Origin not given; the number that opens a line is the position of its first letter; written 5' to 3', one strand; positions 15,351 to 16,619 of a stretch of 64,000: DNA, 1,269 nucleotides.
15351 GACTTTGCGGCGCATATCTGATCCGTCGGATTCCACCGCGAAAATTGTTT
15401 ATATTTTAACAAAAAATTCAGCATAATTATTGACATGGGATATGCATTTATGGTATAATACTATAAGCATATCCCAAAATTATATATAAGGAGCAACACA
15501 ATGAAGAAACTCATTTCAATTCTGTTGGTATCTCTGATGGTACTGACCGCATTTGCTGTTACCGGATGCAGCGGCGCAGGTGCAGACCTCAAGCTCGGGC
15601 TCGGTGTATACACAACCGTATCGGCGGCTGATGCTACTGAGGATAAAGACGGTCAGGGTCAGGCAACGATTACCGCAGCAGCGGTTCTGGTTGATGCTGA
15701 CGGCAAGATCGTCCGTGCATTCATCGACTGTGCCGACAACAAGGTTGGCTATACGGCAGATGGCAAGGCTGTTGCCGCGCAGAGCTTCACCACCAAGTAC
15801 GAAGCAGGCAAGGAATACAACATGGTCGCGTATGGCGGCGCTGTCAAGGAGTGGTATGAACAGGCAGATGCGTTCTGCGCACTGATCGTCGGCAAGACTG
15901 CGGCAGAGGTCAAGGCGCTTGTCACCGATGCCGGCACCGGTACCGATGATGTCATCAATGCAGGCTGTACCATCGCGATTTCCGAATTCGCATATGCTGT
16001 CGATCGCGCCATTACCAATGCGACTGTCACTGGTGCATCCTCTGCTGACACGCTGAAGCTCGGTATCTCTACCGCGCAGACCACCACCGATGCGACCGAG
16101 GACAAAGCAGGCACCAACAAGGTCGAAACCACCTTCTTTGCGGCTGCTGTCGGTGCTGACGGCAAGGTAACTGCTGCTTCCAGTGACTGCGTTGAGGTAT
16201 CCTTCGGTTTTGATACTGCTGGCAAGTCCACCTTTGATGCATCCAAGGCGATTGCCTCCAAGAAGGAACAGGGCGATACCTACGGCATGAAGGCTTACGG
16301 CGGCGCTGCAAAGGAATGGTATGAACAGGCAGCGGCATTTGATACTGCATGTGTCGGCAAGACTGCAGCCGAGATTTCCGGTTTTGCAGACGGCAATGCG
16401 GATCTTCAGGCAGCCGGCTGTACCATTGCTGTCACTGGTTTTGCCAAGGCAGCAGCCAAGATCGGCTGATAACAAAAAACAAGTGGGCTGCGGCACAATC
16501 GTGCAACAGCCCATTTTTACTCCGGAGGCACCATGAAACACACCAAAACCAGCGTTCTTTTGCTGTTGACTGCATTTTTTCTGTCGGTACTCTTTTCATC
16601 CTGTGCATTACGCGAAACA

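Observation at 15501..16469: Tandem-domain lipoprotein next to ApbE with a conserved AGCT motif in place of the canonical SGAT flavinylation site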

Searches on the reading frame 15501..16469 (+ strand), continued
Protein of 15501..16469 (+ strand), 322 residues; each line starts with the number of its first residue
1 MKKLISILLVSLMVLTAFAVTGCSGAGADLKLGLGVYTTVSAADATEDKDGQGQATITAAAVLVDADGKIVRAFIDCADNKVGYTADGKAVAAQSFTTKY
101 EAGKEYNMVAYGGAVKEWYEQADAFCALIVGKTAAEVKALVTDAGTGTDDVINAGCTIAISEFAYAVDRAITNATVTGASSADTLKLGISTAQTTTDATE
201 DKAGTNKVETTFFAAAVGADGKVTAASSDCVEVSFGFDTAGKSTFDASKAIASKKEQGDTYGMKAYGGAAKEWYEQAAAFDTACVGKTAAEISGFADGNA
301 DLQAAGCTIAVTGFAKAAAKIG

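Call 65: list_cluster_members(proteins=[P0218, P0142, P0178, P0208, P0261, P0223, P0239, P0213, P0190, P0255])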
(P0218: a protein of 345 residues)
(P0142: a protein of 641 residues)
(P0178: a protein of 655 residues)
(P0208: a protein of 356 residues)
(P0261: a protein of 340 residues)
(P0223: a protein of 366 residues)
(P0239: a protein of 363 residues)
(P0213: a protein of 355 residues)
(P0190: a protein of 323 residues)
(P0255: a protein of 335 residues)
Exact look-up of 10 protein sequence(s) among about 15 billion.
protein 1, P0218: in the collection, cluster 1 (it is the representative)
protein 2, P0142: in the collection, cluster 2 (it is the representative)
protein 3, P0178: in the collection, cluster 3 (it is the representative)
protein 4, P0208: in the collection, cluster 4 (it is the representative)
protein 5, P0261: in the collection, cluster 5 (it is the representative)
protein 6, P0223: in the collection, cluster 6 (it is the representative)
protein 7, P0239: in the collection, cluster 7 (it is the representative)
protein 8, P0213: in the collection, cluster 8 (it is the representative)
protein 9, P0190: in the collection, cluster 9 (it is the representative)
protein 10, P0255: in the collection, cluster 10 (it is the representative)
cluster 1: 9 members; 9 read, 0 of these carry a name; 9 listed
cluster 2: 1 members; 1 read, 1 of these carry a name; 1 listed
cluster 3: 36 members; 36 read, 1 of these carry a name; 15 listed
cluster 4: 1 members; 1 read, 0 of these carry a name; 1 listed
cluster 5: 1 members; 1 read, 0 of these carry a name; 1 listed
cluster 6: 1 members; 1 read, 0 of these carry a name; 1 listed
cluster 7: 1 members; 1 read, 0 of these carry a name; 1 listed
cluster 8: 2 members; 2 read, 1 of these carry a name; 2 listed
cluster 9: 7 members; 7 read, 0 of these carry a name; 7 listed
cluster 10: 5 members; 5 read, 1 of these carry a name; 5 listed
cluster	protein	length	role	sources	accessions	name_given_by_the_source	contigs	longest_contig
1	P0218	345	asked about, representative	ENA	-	-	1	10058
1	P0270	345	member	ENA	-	-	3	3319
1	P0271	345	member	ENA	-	-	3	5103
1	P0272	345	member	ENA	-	-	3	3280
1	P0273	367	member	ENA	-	-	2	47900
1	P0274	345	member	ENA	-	-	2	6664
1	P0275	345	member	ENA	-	-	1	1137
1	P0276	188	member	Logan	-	-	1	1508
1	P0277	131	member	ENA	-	-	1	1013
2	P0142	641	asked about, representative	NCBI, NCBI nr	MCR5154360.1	MAG: hypothetical protein K6B75_05880, partial [Lachnospiraceae bacterium] | hypothetical protein [Lachnospiraceae bacterium]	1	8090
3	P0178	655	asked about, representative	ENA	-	-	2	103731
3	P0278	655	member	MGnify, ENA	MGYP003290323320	FL=1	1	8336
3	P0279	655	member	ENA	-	-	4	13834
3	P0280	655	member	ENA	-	-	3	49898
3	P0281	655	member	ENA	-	-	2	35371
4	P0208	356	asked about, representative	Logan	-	-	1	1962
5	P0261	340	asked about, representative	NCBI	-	-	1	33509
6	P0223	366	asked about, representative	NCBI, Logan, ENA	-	-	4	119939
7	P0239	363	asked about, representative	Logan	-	-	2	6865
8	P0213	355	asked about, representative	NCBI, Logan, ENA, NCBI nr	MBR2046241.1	MAG: hypothetical protein IJ958_08930 [Agathobacter sp.] | hypothetical protein [Agathobacter sp.]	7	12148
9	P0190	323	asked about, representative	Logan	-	-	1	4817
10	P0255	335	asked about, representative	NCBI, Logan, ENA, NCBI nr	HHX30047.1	MAG TPA: hypothetical protein GX720_02340 [Clostridiaceae bacterium] | hypothetical protein [Clostridiaceae bacterium]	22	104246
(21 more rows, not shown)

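Call 66: find_encoding_contigs(protein=P0178, flank=7000, max_places=1)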
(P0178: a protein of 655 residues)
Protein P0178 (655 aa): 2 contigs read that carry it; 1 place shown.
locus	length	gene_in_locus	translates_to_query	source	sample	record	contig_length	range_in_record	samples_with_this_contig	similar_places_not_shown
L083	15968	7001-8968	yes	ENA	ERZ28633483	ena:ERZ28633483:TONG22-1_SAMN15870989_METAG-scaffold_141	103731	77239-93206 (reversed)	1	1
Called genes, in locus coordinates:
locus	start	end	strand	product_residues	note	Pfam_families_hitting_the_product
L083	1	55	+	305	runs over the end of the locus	PF00781:DAGK_cat, PF19279:YegS_C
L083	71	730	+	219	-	PF00702:Hydrolase, PF08282:Hydrolase_3 (faint), PF12710:HAD, PF13419:HAD_2, PF13242:Hydrolase_like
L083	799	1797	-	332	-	PF00356:LacI, PF00532:Peripla_BP_1, PF13407:Peripla_BP_4, PF13377:Peripla_BP_3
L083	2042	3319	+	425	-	PF10509:GalKase_gal_bdg, PF00288:GHMP_kinases_N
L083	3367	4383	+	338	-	PF00106:adh_short, PF01073:3Beta_HSD, PF01370:Epimerase, PF02719:Polysacc_synt_2, PF04321:RmlD_sub_bind, PF08659:KR, PF13460:NAD_binding_10, PF16363:GDP_Man_Dehyd, +1 more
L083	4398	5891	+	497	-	PF01087:GalP_UDP_transf, PF02744:GalP_UDP_tr_C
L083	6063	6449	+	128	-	PF07009:NusG_II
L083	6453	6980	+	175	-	PF07456:Hpre_diP_synt_I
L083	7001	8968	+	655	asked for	-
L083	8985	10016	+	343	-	PF02424:ApbE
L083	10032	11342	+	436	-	PF13375:RnfC_N, PF01512:Complex1_51K, PF10531:SLBB, PF12838:Fer4_7, PF13183:Fer4_8 (faint), PF13237:Fer4_10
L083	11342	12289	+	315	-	PF03116:NQR2_RnfD_RnfE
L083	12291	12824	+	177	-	PF04205:FMN_bind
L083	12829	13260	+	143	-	-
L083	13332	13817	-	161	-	PF06177:QueT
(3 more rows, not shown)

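Call 67: find_encoding_contigs(protein=P0223, flank=7000, max_places=1)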
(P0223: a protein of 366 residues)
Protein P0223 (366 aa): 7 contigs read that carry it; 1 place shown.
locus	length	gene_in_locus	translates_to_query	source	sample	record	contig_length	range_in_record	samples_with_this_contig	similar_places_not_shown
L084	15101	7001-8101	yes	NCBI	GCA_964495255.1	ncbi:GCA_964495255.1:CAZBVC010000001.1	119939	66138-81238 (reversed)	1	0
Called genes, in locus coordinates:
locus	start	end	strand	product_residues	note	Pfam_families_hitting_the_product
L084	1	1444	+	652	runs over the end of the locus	-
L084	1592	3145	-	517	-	PF00111:Fer2 (weak), PF17651:Raco_middle, PF14574:RACo_C_ter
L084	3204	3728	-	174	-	PF10050:DUF2284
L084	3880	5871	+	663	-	PF00753:Lactamase_B, PF19583:ODP, PF01613:Flavin_Reduct, PF00301:Rubredoxin (faint), PF21349:RUBY_RBDX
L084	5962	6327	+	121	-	PF07009:NusG_II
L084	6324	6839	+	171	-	PF07456:Hpre_diP_synt_I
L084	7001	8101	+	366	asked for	-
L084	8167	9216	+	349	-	PF02424:ApbE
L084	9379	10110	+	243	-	PF16481:DUF5058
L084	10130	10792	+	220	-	-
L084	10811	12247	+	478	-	PF01546:Peptidase_M20, PF07687:M20_dimer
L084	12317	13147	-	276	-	PF01678:DAP_epimerase, PF05544:Pro_racemase (weak), PF01678:DAP_epimerase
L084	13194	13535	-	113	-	PF00126:HTH_1 (weak)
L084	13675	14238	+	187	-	-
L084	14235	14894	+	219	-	PF13483:Lactamase_B_3, PF12706:Lactamase_B_2 (weak)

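Call 68: find_encoding_contigs(protein=P0255, flank=7000, max_places=1)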
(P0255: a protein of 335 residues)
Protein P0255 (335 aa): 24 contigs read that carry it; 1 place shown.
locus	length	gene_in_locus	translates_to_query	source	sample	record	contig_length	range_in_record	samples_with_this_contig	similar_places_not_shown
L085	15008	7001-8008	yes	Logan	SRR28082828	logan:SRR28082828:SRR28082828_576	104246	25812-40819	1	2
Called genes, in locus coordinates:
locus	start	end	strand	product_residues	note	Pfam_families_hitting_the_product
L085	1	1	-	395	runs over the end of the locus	PF00390:malic, PF00208:ELFV_dehydrog (weak), PF03949:Malic_M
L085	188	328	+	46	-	PF00578:AhpC-TSA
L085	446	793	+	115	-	PF00578:AhpC-TSA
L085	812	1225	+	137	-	PF01475:FUR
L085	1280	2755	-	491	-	PF00149:Metallophos, PF02872:5_nucleotid_C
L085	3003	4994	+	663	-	PF00070:Pyr_redox (faint), PF07992:Pyr_redox_2, PF13454:NAD_binding_9 (faint)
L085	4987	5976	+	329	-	PF00348:polyprenyl_synt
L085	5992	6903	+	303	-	PF01040:UbiA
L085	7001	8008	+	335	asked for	-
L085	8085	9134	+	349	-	PF02424:ApbE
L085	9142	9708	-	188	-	PF07456:Hpre_diP_synt_I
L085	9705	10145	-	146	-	PF07009:NusG_II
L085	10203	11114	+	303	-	PF04657:DMT_YdcZ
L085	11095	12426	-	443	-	PF04389:Peptidase_M28 (weak), PF01546:Peptidase_M20, PF07687:M20_dimer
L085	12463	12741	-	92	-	-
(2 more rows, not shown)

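Call 69: find_encoding_contigs(protein=P0261, flank=7000, max_places=1)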
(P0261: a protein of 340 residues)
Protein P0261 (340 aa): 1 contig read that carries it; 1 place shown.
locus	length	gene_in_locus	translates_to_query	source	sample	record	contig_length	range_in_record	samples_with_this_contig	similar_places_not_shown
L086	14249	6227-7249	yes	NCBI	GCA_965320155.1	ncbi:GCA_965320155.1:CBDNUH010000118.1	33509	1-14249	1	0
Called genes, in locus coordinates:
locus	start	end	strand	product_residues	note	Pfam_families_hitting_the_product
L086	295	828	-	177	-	PF00719:Pyrophosphatase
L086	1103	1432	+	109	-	PF12844:HTH_19 (weak), PF13560:HTH_31 (weak), PF01381:HTH_3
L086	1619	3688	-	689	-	PF00009:GTP_EFTU, PF22042:EF-G_D2, PF03144:GTP_EFTU_D2 (weak), PF14492:EFG_III, PF16658:RF3_C (weak), PF03764:EFG_IV, PF00679:EFG_C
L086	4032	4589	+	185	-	PF04542:Sigma70_r2, PF08281:Sigma70_r4_2 (weak)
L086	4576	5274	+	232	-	-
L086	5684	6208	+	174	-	PF07456:Hpre_diP_synt_I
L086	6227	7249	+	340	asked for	-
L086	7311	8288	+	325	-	PF02424:ApbE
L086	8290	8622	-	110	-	PF07009:NusG_II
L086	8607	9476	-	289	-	PF01040:UbiA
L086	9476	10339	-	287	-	PF00348:polyprenyl_synt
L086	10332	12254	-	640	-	PF01266:DAO (faint), PF07992:Pyr_redox_2, PF13454:NAD_binding_9 (faint), PF00070:Pyr_redox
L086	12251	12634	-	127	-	PF01925:TauE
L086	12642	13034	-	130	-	PF01925:TauE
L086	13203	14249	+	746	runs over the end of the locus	PF13439:Glyco_transf_4, PF13477:Glyco_trans_4_2 (faint), PF00534:Glycos_transf_1, PF13692:Glyco_trans_1_4, PF13439:Glyco_transf_4, PF13579:Glyco_trans_4_4, PF00534:Glycos_transf_1, PF13692:Glyco_trans_1_4, +1 more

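Call 73: find_homologous_proteins(query=A3, max_evalue=0.00001)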
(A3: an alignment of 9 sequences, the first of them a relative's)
Query A3 (9 sequences) (335 aa, profile of the alignment): 3175 proteins with E <= 0.00001 among 8000 candidates; the best 120 are listed.
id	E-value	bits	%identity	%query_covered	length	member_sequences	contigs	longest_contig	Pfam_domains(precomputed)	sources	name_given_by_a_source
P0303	5.4e-215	731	43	92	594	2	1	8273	PF00622.37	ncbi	-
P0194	2.7e-183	627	43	96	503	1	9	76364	-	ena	-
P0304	4.0e-183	626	49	90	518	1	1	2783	-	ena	-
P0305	8.3e-182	622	44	90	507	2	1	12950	-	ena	-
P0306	2.0e-173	594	39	89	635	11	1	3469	-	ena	-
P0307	9.4e-156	536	45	87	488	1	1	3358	PF00541.25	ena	-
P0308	2.7e-141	489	38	97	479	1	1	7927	PF18329.8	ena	-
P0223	3.2e-139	482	45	90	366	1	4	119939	-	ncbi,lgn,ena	-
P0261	1.4e-136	473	38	99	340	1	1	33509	-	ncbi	-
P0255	1.0e-132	460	100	100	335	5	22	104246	-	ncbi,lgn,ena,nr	ncbi:MAG TPA: hypothetical protein GX720_02340 [Clostridiaceae bacterium]|nr:hypothetical protein [C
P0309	3.0e-131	455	43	93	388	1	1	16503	-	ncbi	-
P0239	7.3e-128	444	43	90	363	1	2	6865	-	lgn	-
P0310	3.0e-126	439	49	100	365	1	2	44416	-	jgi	jgi:hypothetical protein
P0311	8.0e-126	438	50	90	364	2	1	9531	-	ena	-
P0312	5.0e-124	432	49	98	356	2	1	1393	-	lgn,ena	-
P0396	2.8e-119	416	48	100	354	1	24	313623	-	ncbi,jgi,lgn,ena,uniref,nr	ncbi:hypothetical protein [Muricomes intestini]|jgi:hypothetical protein|uniref:Major membrane immun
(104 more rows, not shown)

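Call 77: search_protein_families(library=pfam, proteins=[P0396], max_evalue=0.001)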
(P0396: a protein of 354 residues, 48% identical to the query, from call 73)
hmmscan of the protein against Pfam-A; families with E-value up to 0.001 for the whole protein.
P0396 (354 aa): 0 families

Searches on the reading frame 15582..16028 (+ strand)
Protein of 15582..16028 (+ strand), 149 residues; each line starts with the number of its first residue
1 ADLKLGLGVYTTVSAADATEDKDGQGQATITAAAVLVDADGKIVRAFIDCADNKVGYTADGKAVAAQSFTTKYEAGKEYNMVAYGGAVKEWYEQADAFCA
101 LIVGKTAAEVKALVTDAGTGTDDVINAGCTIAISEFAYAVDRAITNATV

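Call 45: search_solved_structures(query=A2, max_evalue=10, show_alignments=5)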
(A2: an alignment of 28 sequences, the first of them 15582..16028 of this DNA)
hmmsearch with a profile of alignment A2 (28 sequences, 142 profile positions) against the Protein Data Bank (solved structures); distinct sequences matched with E-value up to 10: 4.
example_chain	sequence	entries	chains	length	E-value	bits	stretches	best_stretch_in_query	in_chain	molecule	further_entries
2kzx_A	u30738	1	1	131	6.3e-07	32.5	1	76-142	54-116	Uncharacterized protein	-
3bqi_A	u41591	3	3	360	0.56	13.2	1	81-110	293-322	Erythrocyte membrane protein 1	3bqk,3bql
3cml_A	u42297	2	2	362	0.57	13.2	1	81-110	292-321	Erythrocyte membrane protein 1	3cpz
4p1t_A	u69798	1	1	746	1.8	11.6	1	81-110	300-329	Erythrocyte membrane protein 1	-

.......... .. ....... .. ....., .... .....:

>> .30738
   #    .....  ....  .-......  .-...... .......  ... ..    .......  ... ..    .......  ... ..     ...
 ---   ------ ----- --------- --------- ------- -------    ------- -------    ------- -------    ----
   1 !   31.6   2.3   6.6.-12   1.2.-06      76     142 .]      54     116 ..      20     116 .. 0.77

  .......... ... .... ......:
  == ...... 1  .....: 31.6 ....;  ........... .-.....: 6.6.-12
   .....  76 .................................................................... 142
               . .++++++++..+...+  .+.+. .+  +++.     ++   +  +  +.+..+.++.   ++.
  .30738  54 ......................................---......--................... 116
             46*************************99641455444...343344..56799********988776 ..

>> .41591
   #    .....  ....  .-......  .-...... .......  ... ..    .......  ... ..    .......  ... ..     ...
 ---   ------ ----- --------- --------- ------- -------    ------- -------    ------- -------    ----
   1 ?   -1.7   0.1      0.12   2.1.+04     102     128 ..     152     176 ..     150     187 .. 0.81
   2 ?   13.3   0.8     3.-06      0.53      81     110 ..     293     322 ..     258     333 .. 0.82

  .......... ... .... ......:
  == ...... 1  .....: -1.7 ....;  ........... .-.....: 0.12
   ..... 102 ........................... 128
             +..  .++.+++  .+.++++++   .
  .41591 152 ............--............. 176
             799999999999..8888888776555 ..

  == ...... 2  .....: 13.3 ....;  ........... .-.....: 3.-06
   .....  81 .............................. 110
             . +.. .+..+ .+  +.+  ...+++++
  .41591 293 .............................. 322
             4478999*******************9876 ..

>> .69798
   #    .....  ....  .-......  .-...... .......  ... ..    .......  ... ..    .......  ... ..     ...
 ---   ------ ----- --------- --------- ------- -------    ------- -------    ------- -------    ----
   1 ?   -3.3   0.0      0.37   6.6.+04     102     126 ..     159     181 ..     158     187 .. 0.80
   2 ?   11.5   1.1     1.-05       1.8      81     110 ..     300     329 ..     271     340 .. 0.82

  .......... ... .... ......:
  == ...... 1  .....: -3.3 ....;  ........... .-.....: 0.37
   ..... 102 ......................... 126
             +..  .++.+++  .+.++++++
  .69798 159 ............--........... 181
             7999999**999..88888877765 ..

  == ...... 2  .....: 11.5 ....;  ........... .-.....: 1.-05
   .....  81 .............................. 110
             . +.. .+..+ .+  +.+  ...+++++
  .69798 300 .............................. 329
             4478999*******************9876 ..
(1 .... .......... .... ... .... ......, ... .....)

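Call 52: predict_structure(alignment_id=A2)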
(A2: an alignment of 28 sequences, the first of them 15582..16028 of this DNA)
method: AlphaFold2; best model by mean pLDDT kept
length: 149 residues; sequences in the alignment: 28
mean_pLDDT: 95.5   pTM: 0.87
mean pLDDT of the five models: 95.5, 95.0, 94.7, 94.3, 93.8
residues with pLDDT >= 90: 137; 70-90: 12; 50-70: 0; < 50: 0
segments of 3 or more residues with pLDDT < 50: none
pLDDT, mean of each block of 10 residues (from residue 1): 95 97 96 98 98 95 88 96 89 98 98 96 96 97 95
secondary structure, 60 per line:
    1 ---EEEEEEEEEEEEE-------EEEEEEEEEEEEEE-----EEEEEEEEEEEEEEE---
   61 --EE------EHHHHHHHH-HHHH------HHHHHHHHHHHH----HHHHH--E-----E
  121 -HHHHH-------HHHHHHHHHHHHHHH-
elements in order: E4-16 E24-37 E43-57 H72-79 H81-84 H91-102 H107-111 H122-126 H134-148

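Call 54: fold_search(model_id=the predicted structure, library=pdb)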
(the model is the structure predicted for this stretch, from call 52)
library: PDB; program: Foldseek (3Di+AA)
matches with E <= 10: 894; with E <= 0.001: 0
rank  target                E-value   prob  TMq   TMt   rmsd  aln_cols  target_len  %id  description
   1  5had                  2.6e-02  0.33  0.17  0.18   8.3        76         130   17  Crystal structure of intermembrane space region of chloroplast protein ARC6 (released 2017-01-18)
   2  5d9r                  3.7e-02  0.21  0.16  0.17   8.2        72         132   18  Crystal structure of a conserved domain in the intermembrane space region of the plastid division protein ARC6 (released 2015-11-11)
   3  7po4_d                1.1e-01  0.41  0.18  0.12  10.9        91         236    8  Assembly intermediate of human mitochondrial ribosome large subunit (largely unfolded rRNA with MALSU1, L0R8F8 and ACP (released 2022-06-15)
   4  6zs9_d                1.6e-01  0.47  0.23  0.17  10.5        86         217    8  Human mitochondrial ribosome in complex with ribosome recycling factor (released 2020-10-14)
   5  6zsb_d                1.7e-01  0.41  0.21  0.15  11.2        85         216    9  Human mitochondrial ribosome in complex with mRNA and P-site tRNA (released 2020-09-16)
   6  8pk0_d                1.7e-01  0.38  0.19  0.11  10.4        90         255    7  human mitoribosomal large subunit assembly intermediate 1 with GTPBP10-GTPBP7 (released 2023-12-13)
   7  5u9o_E                1.7e-01  0.23  0.19  0.20   8.9        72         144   15  Cocrystal structure of the intermembrane space region of the plastid division proteins PARC6 and PDV1 (released 2017-12-20)
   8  3wjv                  1.8e-01  0.07  0.12  0.10  15.2        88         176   11  Crystal structure of the L68E variant of mLolB (released 2014-03-05)
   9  2h1t_A                1.9e-01  0.06  0.08  0.07  19.3        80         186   12  Crystal structure of a duf1089 family protein (pa1994) from pseudomonas aeruginosa at 1.80 A resolution (released 2006-05-30)
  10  5bka_E                2.3e-01  0.38  0.24  0.25   6.1        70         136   11  2.1 Angstrom structure of ActVI-ORFA from Streptomyces Coelicolor (released 2020-06-03)
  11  7c8z_B                2.3e-01  0.33  0.22  0.20   8.1        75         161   16  Crystal structure of salicylate 5-hydroxylase NagGH (a Rieske non-heme iron-dependent monooxgenase) (released 2021-01-06)
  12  5u9o_F                2.3e-01  0.23  0.18  0.19   8.5        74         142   14  Cocrystal structure of the intermembrane space region of the plastid division proteins PARC6 and PDV1 (released 2017-12-20)
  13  7ods_d                2.4e-01  0.35  0.20  0.14  10.4        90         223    7  State B of the human mitoribosomal large subunit assembly intermediate (released 2021-06-23)
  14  6q0v_C                2.4e-01  0.15  0.20  0.17   9.1        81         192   11  Structure of DDB1-DDA1-DCAF15 complex bound to tasisulam and RBM39 (released 2019-11-13)
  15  7o9k_d                2.6e-01  0.33  0.20  0.14  11.0        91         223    8  Human mitochondrial ribosome large subunit assembly intermediate with MTERF4-NSUN4, MRM2, MTG1, the MALSU module, GTPB (released 2021-06-30)
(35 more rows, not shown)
